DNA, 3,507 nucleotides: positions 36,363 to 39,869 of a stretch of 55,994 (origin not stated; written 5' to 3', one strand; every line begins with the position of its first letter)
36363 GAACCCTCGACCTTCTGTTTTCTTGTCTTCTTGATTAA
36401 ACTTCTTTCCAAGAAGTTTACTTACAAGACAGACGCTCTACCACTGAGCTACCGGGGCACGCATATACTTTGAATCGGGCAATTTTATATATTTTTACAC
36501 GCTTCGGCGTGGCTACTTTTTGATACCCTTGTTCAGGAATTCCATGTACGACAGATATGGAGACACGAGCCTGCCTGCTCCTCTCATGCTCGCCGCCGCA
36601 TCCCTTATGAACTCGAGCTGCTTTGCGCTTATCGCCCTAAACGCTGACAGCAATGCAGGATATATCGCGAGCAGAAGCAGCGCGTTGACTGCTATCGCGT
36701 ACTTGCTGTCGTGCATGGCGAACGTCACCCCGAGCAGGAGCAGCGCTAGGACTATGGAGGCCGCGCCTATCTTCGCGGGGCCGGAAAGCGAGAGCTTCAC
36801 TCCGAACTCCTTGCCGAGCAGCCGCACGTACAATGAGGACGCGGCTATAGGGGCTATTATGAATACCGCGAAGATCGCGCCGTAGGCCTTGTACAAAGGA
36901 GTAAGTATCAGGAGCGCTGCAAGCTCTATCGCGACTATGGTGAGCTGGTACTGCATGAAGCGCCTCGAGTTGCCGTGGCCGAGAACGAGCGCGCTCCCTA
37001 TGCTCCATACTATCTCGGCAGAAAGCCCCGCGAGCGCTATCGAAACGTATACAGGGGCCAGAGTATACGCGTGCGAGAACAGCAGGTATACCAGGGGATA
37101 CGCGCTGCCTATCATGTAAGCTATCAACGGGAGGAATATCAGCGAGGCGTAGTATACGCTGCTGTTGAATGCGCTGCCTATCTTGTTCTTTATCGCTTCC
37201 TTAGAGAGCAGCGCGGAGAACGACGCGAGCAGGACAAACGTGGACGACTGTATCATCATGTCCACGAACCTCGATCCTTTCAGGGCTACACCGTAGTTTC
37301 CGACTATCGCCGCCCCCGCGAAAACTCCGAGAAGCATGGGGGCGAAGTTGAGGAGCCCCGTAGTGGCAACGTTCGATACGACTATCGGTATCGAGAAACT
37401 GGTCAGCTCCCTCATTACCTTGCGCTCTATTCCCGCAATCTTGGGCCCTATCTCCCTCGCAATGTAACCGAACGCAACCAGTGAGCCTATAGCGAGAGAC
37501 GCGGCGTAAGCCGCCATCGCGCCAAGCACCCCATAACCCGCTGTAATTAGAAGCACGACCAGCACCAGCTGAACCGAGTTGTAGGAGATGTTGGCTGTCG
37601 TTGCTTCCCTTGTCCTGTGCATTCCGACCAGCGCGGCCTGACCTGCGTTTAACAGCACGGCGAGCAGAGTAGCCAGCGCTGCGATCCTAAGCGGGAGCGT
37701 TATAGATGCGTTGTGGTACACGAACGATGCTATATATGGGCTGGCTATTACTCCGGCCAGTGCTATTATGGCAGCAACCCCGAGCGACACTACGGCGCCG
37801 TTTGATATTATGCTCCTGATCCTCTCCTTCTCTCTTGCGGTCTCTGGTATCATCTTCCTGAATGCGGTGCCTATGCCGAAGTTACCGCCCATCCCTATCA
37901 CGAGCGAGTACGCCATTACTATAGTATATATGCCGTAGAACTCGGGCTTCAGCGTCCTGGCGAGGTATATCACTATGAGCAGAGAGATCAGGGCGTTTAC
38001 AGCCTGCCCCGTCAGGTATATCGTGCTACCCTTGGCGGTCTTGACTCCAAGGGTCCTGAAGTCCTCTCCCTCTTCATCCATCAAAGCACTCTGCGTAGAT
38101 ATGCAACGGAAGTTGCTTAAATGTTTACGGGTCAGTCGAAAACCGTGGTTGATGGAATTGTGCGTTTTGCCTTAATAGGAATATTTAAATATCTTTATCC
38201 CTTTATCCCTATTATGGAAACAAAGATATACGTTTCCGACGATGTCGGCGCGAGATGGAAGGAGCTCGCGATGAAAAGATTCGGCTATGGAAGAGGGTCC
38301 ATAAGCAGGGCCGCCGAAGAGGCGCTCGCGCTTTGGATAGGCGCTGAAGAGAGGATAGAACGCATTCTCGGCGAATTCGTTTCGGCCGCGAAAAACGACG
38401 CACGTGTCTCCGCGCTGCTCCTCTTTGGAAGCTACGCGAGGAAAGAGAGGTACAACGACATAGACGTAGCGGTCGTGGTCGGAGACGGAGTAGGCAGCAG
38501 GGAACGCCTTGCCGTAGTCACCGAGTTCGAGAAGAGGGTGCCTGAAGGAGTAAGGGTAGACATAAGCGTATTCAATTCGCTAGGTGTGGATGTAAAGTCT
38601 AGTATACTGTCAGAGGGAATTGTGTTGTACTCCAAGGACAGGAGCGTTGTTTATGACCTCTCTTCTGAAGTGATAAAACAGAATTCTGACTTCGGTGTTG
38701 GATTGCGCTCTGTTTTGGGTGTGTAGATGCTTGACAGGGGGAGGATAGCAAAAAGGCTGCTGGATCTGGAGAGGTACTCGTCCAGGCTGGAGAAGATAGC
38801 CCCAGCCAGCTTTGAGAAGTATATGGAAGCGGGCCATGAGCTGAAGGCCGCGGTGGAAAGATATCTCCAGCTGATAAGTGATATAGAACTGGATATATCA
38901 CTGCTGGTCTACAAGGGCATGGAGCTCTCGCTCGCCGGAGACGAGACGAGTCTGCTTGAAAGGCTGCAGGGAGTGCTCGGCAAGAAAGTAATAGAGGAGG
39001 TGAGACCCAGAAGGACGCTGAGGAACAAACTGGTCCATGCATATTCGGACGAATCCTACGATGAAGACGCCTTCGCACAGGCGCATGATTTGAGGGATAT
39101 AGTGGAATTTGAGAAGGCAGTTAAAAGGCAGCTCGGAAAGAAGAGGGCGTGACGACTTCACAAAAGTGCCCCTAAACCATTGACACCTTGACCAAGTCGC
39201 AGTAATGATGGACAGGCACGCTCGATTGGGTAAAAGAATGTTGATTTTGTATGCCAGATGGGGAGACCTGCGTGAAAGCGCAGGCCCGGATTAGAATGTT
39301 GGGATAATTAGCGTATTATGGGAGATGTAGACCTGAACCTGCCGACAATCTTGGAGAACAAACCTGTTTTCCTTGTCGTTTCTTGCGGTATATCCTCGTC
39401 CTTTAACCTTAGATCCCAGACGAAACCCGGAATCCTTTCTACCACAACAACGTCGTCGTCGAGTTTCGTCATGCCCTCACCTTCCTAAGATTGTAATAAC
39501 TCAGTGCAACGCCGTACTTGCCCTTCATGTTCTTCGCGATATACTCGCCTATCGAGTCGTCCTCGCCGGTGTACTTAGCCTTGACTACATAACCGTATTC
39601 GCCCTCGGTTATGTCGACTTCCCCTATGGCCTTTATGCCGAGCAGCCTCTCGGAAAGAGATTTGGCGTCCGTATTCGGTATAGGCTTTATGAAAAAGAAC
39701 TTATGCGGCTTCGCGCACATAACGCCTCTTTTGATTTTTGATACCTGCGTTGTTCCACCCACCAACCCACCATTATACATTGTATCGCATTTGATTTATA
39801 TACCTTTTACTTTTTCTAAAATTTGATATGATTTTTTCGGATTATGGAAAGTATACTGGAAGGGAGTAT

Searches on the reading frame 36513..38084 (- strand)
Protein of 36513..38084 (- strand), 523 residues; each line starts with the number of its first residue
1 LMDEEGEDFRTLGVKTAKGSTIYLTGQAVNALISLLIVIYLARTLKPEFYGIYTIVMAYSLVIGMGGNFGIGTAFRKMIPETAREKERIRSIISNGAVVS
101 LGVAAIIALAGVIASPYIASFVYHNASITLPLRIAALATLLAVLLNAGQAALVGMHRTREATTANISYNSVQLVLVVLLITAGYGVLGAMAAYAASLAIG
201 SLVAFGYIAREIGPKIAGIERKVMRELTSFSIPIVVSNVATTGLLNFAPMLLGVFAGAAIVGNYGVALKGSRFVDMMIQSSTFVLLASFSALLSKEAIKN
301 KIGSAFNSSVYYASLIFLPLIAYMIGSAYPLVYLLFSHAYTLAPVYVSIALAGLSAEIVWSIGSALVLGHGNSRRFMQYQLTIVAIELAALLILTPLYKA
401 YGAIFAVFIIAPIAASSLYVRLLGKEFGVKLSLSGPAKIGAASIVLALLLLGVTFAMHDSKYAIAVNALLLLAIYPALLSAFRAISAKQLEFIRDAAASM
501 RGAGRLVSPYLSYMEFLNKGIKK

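Call 86: search_protein_families(library=pfam, proteins=[window:36513-38084:-], max_evalue=0.001)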
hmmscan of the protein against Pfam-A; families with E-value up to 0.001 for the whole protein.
window:36513-38084:- (523 aa): 3 families
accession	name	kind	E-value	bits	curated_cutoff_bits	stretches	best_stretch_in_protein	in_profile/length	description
PF01943.22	Polysacc_synt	-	1.3e-24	87.6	28.2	1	17-280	2-260/274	Polysaccharide biosynthesis protein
PF13440.11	Polysacc_synt_3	-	2.4e-18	66.9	23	1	41-341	2-289/293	Polysaccharide biosynthesis protein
PF01554.23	MatE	-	0.00019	21.6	24.9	1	31-176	10-159/161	MatE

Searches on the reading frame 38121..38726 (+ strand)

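Call 86: search_protein_families(library=pfam, proteins=[window:38121-38726:+], max_evalue=0.001)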
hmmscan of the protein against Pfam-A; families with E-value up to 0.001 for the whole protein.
window:38121-38726:+ (201 aa): 2 families
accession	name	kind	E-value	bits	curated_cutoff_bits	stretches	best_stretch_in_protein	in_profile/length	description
PF18765.7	Polbeta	-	9.5e-12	45.4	26.9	1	89-174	6-92/93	Polymerase beta, Nucleotidyltransferase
PF01909.29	NTP_transf_2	-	6.7e-08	33.3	21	1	90-168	12-92/93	Nucleotidyltransferase domain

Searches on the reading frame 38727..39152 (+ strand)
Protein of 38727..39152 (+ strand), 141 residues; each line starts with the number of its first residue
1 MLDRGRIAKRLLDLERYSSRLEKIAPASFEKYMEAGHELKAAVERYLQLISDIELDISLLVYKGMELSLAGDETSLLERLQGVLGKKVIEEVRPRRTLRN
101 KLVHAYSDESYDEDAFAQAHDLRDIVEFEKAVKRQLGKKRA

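Call 86: search_protein_families(library=pfam, proteins=[window:38727-39152:+], max_evalue=0.001)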
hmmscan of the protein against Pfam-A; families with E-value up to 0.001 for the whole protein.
window:38727-39152:+ (141 aa): 1 family
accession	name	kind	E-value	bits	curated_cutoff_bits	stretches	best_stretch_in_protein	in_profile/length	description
PF01934.22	HepT-like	-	7.9e-08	32.5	23.5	1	15-111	2-99/120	Ribonuclease HepT-like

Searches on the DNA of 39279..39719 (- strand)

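Call 98: search_dna_similar(query=window:39279-39719:-, collection=plasmids, mode=distant, max_rows=5)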
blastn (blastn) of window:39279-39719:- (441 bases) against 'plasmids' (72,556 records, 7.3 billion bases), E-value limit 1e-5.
No match.
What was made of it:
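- Tried and rejected: The plasmid search found no match (call 98).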

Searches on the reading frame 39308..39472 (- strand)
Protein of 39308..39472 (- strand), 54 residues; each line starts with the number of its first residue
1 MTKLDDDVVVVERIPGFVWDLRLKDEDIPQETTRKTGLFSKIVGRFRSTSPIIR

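Call 3: search_protein_families(library=pfam, proteins=[window:39308-39472:-], max_evalue=1)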
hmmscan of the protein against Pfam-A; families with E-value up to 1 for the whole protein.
window:39308-39472:- (54 aa): 0 families

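Call 4: search_protein_families(library=ncbifam, proteins=[window:39308-39472:-], max_evalue=1)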
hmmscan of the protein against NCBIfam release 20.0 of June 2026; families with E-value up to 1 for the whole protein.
window:39308-39472:- (54 aa): 0 families

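Call 89: search_protein_families(library=padloc, proteins=[window:39308-39472:-], max_evalue=0.1)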
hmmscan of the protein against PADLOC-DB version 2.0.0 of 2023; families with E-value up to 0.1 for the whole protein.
window:39308-39472:- (54 aa): 0 families

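Call 90: search_solved_structures(query=A8, max_evalue=10, show_alignments=1)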
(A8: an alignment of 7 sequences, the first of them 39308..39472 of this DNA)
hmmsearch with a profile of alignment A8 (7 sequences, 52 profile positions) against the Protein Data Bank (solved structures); distinct sequences matched with E-value up to 10: 5.
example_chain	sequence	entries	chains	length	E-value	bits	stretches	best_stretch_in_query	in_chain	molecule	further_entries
4ce4_i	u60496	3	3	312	0.85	12.8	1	15-25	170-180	MRPL45 | MITORIBOSOMAL PROTEIN ML45, MRPL45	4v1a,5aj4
6gaw_Bi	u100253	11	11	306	0.92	12.7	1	15-25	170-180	mL45 | Mitochondrial ribosomal protein L45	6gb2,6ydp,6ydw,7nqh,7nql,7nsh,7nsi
9e9c_d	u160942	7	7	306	1.3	12.2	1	15-25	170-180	Large ribosomal subunit protein mL45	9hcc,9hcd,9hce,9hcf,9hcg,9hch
6zu5_LNN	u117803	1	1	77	4.5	10.5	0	19-41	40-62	Lso2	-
7sq3_A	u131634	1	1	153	5.4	10.3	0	21-47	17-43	Designed trefoil knot protein, variant 1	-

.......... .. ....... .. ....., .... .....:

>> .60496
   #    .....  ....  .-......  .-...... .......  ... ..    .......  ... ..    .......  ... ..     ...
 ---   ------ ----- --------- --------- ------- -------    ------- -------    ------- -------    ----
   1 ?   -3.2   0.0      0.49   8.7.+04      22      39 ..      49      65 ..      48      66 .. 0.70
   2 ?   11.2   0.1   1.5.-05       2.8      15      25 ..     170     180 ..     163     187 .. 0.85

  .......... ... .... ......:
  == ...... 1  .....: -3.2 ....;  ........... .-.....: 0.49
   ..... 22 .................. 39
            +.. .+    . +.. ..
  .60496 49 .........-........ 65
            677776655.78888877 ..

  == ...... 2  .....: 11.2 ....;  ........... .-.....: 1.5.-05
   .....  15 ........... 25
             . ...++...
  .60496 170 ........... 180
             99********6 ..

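Call 91: search_protein_families(library=pfam, alignment_id=A8, max_evalue=1)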
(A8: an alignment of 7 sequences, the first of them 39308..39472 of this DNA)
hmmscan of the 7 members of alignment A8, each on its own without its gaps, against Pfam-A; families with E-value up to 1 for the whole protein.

A. member 1, window:39308-39472:- (54 aa): 0 families

B. families by the number of members that match (of 7 scanned): 3 families
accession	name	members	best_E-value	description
PF12139.13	APS-reductase_C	1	0.038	Adenosine-5'-phosphosulfate reductase beta subunit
PF21296.3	APAF-1-like_WHD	1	0.11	Apoptotic protease-activating factor 1-like, winged-helix domain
PF11520.13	Cren7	1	0.39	Chromatin protein Cren7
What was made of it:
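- They are very short, with no known homologue (calls 90, 91).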
